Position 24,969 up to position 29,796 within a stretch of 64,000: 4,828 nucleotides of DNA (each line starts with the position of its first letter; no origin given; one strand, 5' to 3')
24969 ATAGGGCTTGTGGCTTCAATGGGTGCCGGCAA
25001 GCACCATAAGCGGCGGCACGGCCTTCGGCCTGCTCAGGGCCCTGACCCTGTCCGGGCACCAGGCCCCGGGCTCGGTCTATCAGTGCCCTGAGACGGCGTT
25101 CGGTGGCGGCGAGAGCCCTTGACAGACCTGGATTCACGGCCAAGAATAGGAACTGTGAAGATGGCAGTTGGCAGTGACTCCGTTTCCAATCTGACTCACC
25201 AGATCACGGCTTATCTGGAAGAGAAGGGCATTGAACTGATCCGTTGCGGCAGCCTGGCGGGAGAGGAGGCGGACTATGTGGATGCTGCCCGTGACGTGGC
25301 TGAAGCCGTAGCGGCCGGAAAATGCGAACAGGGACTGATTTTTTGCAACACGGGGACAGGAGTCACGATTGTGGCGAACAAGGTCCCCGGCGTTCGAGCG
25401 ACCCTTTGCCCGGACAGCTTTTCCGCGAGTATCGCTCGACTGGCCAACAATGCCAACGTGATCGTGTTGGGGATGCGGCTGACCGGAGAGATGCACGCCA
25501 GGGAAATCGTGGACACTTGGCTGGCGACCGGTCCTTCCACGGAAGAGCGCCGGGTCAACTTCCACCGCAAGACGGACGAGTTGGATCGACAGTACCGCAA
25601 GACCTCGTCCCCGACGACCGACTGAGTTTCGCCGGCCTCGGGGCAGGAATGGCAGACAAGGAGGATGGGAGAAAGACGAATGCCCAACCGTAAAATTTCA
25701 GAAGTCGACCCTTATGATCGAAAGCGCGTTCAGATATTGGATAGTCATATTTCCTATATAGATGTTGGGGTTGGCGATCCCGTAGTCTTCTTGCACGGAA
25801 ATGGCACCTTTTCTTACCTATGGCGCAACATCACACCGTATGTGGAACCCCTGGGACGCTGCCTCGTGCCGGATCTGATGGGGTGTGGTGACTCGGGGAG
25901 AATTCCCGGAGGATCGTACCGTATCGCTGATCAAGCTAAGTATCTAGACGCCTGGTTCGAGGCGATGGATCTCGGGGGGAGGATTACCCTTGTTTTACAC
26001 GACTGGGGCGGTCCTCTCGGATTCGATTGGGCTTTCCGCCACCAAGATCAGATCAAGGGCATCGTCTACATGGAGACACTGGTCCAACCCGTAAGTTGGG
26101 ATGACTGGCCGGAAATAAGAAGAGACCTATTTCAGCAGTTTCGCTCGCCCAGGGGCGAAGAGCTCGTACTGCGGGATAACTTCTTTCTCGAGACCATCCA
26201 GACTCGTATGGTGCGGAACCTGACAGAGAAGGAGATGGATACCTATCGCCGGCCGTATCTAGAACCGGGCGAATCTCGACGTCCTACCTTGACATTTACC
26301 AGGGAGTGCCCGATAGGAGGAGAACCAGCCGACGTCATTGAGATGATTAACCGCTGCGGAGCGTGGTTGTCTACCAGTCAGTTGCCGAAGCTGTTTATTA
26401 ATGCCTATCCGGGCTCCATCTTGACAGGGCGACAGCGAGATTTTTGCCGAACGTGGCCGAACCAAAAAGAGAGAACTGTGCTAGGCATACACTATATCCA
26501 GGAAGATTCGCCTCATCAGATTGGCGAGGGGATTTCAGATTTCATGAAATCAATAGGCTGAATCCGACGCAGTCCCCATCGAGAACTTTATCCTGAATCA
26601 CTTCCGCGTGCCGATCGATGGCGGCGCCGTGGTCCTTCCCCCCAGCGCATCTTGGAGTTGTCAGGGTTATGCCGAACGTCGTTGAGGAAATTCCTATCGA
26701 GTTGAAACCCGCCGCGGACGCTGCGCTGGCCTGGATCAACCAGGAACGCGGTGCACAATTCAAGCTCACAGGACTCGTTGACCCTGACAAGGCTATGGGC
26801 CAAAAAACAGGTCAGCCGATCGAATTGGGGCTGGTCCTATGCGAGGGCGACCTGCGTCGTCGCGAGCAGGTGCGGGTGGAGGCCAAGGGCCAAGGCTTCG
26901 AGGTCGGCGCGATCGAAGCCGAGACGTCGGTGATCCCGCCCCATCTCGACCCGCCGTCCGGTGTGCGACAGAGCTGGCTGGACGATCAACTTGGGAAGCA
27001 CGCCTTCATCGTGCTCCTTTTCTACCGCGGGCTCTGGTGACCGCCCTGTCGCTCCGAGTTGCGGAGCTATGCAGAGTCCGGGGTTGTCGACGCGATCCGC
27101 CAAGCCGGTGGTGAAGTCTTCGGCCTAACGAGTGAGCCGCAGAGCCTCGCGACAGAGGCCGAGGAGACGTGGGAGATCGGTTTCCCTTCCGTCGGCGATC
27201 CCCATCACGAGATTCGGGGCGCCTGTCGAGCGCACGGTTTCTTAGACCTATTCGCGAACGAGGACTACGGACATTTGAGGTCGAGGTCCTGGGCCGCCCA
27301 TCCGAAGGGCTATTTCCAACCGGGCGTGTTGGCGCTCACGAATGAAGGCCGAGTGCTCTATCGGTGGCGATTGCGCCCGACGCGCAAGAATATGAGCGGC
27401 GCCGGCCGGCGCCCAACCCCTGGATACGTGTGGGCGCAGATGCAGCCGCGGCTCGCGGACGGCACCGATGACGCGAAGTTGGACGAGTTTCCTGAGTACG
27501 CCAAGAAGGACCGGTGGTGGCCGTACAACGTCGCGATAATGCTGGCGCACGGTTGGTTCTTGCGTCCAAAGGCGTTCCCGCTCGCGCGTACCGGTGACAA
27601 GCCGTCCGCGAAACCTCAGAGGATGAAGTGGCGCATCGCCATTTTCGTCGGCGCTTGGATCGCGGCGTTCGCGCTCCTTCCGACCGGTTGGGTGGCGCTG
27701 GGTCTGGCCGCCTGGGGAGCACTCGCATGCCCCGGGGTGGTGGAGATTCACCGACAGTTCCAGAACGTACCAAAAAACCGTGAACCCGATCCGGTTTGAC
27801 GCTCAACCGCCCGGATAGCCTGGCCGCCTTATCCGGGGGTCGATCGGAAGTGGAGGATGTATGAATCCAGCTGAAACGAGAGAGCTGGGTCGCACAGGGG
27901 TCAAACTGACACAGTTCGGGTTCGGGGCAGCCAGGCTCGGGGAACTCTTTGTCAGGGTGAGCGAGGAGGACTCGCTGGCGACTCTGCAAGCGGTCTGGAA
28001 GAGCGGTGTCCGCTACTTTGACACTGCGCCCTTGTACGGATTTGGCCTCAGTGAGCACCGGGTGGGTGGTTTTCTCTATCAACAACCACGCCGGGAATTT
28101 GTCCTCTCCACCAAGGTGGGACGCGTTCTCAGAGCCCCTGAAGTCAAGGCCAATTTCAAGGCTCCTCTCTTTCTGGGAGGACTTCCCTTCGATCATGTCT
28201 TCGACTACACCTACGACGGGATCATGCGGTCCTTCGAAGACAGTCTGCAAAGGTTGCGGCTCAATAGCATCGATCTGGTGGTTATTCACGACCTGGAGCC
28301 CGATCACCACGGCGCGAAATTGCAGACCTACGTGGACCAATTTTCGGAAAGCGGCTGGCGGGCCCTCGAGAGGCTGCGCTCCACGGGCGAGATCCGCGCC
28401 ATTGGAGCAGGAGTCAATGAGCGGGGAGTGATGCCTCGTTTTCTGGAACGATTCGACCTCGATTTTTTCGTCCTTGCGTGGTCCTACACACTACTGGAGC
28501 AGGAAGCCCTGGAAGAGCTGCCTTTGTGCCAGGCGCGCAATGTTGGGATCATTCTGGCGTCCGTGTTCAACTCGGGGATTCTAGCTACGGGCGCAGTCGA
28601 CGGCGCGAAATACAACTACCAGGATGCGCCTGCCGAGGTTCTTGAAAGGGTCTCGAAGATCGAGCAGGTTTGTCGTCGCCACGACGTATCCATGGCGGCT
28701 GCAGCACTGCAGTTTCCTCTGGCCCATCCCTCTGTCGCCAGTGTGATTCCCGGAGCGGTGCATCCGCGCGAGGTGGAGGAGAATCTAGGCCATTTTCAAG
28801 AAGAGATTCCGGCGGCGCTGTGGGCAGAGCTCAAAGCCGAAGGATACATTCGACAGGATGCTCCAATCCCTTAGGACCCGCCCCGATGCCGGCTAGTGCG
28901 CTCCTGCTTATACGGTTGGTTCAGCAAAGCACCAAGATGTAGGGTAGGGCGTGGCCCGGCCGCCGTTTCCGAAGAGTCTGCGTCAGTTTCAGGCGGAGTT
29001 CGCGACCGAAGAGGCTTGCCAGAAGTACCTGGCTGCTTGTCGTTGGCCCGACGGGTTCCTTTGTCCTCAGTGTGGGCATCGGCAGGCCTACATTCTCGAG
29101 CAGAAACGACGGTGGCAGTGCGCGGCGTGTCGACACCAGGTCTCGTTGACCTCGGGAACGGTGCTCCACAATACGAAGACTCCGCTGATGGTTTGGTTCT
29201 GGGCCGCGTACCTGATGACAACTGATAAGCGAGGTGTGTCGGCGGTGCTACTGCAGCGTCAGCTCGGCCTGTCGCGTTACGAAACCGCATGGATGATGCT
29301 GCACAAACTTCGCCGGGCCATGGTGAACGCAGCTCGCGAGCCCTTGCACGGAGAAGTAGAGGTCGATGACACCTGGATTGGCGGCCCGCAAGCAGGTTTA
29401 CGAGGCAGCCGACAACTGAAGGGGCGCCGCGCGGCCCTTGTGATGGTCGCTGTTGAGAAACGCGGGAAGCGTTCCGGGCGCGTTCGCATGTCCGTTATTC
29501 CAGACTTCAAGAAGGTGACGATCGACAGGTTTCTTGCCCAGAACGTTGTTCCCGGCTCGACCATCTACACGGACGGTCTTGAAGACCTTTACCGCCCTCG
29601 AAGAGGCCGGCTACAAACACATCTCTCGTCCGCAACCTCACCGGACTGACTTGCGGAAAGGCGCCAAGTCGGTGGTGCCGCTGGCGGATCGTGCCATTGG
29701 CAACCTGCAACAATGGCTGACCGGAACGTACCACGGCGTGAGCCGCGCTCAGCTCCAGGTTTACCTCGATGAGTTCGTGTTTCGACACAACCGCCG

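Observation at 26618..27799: Candidate selenoprotein: redoxin with TGA at the CxxC active-site Cys and a SECIS-like hairpin 11 nt downstream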

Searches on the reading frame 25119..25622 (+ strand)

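Call 29: search_protein_families(library=ncbifam, proteins=[window:25119-25622:+], max_evalue=0.001)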
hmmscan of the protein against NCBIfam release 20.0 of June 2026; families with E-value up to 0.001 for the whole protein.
window:25119-25622:+ (168 aa): 12 families
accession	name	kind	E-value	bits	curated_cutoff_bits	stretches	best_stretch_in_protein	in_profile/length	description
NF004051.0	PRK05571.1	subfamily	5.6e-37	126.8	135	1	13-145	2-135/149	ribose-5-phosphate isomerase B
TIGR01120.1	rpiB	equivalog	3.8e-33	114.5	138.65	1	14-137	1-125/143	ribose 5-phosphate isomerase B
TIGR00689.1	rpiB_lacA_lacB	subfamily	9.3e-32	109.9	88.3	1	17-138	3-126/145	RpiB/LacA/LacB family sugar-phosphate isomerase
NF051858.1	EryPhIsonDerIRhiz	equivalog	6.2e-31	107.5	240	1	14-159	2-150/150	D-erythrulose-4-phosphate isomerase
TIGR02133.1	RPI_actino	equivalog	1.9e-28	99.2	168.2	1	14-145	2-135/148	ribose-5-phosphate isomerase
NF006381.0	PRK08622.1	equivalog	1e-26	93.8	234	1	14-162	2-151/171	galactose-6-phosphate isomerase subunit LacB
TIGR01119.1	lacB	equivalog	6.4e-21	74.8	312.55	1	14-143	2-133/171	galactose-6-phosphate isomerase subunit LacB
NF009258.0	PRK12615.1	equivalog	8.6e-21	74.6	325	1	14-143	2-132/171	galactose-6-phosphate isomerase subunit LacB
NF006380.0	PRK08621.1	equivalog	4e-17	62.9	164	1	15-137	3-124/142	galactose-6-phosphate isomerase subunit LacA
TIGR01118.1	lacA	equivalog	4.6e-13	49.5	181.1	1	16-135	4-122/141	galactose-6-phosphate isomerase subunit LacA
NF009257.0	PRK12613.1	equivalog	9.2e-13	48.5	243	1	17-138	5-123/141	galactose-6-phosphate isomerase subunit LacA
NF006753.0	PRK09273.1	equivalog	0.00025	20.5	137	1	25-118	18-113/211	hypothetical protein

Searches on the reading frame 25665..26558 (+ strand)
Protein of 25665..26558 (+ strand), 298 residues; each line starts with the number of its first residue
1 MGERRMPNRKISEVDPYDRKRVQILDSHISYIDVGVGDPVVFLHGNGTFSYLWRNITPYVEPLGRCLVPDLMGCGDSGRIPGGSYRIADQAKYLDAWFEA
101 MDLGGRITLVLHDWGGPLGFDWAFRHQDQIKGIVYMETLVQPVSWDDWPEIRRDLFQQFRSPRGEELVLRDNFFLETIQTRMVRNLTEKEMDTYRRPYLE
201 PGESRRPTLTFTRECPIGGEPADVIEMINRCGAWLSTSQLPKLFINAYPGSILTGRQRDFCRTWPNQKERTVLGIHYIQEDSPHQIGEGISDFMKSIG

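Call 29: search_protein_families(library=ncbifam, proteins=[window:25665-26558:+], max_evalue=0.001)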
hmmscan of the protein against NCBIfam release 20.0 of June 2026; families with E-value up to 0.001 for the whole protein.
window:25665-26558:+ (298 aa): 11 families
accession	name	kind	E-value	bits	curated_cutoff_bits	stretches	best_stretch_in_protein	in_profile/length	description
NF002938.0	PRK03592.1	equivalog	1.2e-113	379.4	241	1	11-297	4-292/298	haloalkane dehalogenase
NF002043.0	PRK00870.1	subfamily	1e-26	94.1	265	1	28-296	35-300/302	haloalkane dehalogenase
NF002873.0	PRK03204.1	equivalog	9.6e-23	80.9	466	1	16-196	13-189/286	haloalkane dehalogenase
NF050089.1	i_nPHAscl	equivalog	7.4e-06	25.2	300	1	29-138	9-117/288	intracellular short-chain-length polyhydroxyalkanoate depolymerase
NF011457.0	PRK14875.1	equivalog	8.6e-06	25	307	1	19-133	112-226/372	acetoin dehydrogenase dihydrolipoyllysine-residue acetyltransferase subunit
NF051488.1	bifunc_PcaDC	exception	0.00014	21.1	390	1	38-149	13-122/375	bifunctional 3-oxoadipate enol-lactonase/4-carboxymuconolactone decarboxylase PcaDC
NF045632.1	hydroxlase_HsaD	equivalog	0.0004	19.4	400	1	20-137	15-136/290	4,5:9,10-diseco-3-hydroxy-5,9,17-trioxoandrosta-1(10),2-diene-4-oate hydrolase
TIGR02427.1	protocat_pcaD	equivalog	0.00058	19.3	255.85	1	39-141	15-115/251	3-oxoadipate enol-lactonase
TIGR03343.1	biphenyl_bphD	equivalog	0.0007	18.9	462.15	1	26-173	19-171/282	2-hydroxy-6-oxo-6-phenylhexa-2,4-dienoate hydrolase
NF004514.1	PRK05855.1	equivalog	0.00075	18.2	455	0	38-117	23-103/578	SDR family oxidoreductase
TIGR03611.1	RutD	equivalog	0.00078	18.9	238.5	0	40-138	16-113/258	pyrimidine utilization protein D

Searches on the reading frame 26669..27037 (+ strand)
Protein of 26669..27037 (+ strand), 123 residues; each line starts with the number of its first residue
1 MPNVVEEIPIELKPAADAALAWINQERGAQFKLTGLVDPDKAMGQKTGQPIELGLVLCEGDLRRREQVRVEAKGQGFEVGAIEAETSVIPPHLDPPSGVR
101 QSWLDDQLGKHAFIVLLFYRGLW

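Call 44: find_homologous_proteins(query=window:26669-27037:+)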
Query seq(123 aa) (123 aa): 119 proteins with E <= 0.001 among 126 candidates.
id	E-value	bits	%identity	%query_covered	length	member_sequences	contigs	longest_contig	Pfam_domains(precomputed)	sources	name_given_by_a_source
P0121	5.4e-75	268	99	100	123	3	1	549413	-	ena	-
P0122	8.7e-70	251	93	100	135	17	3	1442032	-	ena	-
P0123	3.3e-67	242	89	100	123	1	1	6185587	-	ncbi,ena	-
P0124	5.7e-67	242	91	100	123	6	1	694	-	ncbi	-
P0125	2.2e-65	237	86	100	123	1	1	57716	-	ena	-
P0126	2.3e-65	236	85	100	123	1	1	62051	-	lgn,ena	-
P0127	5.9e-65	235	87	100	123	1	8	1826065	-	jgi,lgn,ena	jgi:hypothetical protein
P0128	7.9e-65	235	87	100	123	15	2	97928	-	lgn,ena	-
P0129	1.5e-64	234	86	100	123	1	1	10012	-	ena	-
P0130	5.4e-64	232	85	100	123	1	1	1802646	-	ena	-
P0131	7.2e-64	232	88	100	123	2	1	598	-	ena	-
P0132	8.0e-64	231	85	100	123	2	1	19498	-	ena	-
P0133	5.5e-63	229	86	100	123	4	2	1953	-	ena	-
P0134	7.7e-63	228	86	100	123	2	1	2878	-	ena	-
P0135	9.9e-63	228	85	100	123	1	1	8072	-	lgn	-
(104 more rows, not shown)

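Call 67: find_encoding_contigs(protein=P0121, flank=2000, max_places=3)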
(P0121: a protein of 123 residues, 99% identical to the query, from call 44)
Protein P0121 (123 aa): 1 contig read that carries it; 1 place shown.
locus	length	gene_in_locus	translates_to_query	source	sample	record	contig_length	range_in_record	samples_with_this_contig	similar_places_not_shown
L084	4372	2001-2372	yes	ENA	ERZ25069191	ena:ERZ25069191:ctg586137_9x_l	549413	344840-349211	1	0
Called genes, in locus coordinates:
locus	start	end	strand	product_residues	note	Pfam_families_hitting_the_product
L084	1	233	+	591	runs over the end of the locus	PF13517:FG-GAP_3 (faint), PF01839:FG-GAP (faint)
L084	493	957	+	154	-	PF02502:LacAB_rpiB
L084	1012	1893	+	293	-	PF00561:Abhydrolase_1, PF12697:Abhydrolase_6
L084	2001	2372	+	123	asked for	-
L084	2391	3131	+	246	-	-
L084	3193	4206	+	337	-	PF00248:Aldo_ket_red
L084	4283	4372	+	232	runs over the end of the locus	PF12760:Zn_ribbon_IS1595, PF12762:DDE_Tnp_IS1595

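Call 71: predict_structure(alignment_id=A5)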
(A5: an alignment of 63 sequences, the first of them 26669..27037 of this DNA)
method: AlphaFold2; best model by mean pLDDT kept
length: 123 residues; sequences in the alignment: 63
mean_pLDDT: 80.0   pTM: 0.63
mean pLDDT of the five models: 80.0, 79.3, 79.2, 78.7, 76.5
residues with pLDDT >= 90: 36; 70-90: 59; 50-70: 22; < 50: 6
segments of 3 or more residues with pLDDT < 50: 120-123
pLDDT, mean of each block of 10 residues (from residue 1): 82 92 92 90 76 90 86 86 61 63 81 72 42
secondary structure, 60 per line:
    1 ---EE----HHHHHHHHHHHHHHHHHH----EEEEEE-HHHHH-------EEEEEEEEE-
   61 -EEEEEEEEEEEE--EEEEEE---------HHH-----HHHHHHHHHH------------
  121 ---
elements in order: H10-27 E32-37 H39-43 E51-59 E62-73 E76-81 H99-108

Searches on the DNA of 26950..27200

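Call 25: search_rna_families(source=window, start=26950, end=27200, threshold=evalue, max_evalue=10)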
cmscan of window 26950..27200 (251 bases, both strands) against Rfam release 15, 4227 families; matches with E-value up to 10: 0.
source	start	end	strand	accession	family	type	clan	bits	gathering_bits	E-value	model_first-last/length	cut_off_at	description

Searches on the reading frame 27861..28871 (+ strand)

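Call 29: search_protein_families(library=ncbifam, proteins=[window:27861-28871:+], max_evalue=0.001)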
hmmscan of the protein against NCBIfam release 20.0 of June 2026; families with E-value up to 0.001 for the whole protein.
window:27861-28871:+ (337 aa): 7 families
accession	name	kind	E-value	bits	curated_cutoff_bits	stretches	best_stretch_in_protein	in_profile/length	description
NF049922.1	MethglyxlRedYdjG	equivalog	2.2e-22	79.5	550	1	8-312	5-305/326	NADH-dependent methylglyoxal reductase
TIGR01293.1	Kv_beta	subfamily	1.3e-08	34.3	365.4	1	7-86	4-83/319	voltage-dependent potassium channel subunit beta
NF007912.0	PRK10625.1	equivalog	2.3e-06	27.2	415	1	14-325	11-335/346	NADP(H)-dependent aldo-keto reductase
NF008377.0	PRK11172.1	equivalog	8.4e-06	25.2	327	0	114-166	68-119/267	2,5-didehydrogluconate reductase DkgB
NF008598.0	PRK11565.1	equivalog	4.5e-05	22.7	425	0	123-185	87-139/275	2,5-didehydrogluconate reductase DkgA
NF007695.0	PRK10376.1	subfamily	0.00016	20.9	280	0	6-182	9-163/290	oxidoreductase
NF011432.0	PRK14863.1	equivalog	0.00026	20.6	244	1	162-303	120-256/292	bifunctional regulator KidO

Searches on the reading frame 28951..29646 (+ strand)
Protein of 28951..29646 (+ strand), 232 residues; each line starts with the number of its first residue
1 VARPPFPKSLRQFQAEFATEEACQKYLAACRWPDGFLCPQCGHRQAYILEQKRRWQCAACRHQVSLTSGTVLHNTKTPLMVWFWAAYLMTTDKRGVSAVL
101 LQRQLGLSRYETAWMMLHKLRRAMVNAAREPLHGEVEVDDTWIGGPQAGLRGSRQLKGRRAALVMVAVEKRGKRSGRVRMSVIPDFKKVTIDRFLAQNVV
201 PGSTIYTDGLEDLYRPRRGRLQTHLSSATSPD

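Call 29: search_protein_families(library=ncbifam, proteins=[window:28951-29646:+], max_evalue=0.001)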
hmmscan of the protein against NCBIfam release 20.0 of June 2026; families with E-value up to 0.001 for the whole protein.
window:28951-29646:+ (232 aa): 2 families
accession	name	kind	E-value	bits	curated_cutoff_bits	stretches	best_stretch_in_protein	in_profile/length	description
NF033547.1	transpos_IS1595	equivalog_domain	2.3e-39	135.5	75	1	74-211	1-144/215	IS1595 family transposase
NF033550.5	transpos_ISL3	equivalog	0.00038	19.7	180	1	40-195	35-168/370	ISL3 family transposase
